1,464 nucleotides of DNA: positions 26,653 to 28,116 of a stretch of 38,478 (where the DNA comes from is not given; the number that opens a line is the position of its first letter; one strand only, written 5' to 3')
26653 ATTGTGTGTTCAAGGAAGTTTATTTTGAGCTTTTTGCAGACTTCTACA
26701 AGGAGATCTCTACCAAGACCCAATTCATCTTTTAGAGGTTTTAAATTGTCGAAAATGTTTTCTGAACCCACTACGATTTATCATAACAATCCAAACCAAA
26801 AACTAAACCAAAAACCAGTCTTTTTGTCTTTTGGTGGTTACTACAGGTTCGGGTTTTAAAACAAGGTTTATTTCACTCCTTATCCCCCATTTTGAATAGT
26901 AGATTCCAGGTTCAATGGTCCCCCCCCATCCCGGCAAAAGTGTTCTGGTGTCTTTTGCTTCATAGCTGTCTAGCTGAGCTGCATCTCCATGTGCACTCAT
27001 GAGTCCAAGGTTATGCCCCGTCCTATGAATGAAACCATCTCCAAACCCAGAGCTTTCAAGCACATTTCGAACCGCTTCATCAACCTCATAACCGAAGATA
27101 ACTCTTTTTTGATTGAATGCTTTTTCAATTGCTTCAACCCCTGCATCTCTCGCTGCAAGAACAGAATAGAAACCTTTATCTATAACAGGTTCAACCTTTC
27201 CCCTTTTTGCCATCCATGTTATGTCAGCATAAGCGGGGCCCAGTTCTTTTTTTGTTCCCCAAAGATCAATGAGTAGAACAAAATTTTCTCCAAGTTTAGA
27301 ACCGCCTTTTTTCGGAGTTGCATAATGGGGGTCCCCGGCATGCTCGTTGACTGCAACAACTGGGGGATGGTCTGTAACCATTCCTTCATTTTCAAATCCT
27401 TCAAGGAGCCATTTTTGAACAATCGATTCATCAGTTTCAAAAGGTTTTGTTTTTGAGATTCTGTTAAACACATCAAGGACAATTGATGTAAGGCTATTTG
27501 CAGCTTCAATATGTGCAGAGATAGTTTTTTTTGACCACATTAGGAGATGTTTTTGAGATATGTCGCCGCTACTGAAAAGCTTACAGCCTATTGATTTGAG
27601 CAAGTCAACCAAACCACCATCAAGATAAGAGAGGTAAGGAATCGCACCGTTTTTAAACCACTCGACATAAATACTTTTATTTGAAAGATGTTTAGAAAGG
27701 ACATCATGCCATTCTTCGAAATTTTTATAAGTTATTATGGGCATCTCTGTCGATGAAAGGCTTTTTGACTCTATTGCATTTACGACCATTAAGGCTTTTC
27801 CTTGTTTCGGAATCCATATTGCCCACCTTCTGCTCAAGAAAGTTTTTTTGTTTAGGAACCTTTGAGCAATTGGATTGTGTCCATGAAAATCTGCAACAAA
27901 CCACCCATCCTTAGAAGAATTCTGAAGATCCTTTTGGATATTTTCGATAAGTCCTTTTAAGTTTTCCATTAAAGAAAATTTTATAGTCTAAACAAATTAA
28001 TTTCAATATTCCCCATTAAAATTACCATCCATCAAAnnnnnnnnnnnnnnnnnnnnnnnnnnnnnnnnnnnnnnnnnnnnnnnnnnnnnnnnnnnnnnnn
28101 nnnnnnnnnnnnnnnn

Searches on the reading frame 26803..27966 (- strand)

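Call 14: search_protein_families(library=pfam, proteins=[window:26803-27966:-], max_evalue=0.001)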
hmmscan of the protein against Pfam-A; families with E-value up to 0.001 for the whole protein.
window:26803-27966:- (387 aa): 1 family
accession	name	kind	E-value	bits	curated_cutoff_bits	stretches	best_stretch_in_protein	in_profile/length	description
PF00557.29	Peptidase_M24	-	1e-23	84.7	23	1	153-370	3-206/208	Metallopeptidase family M24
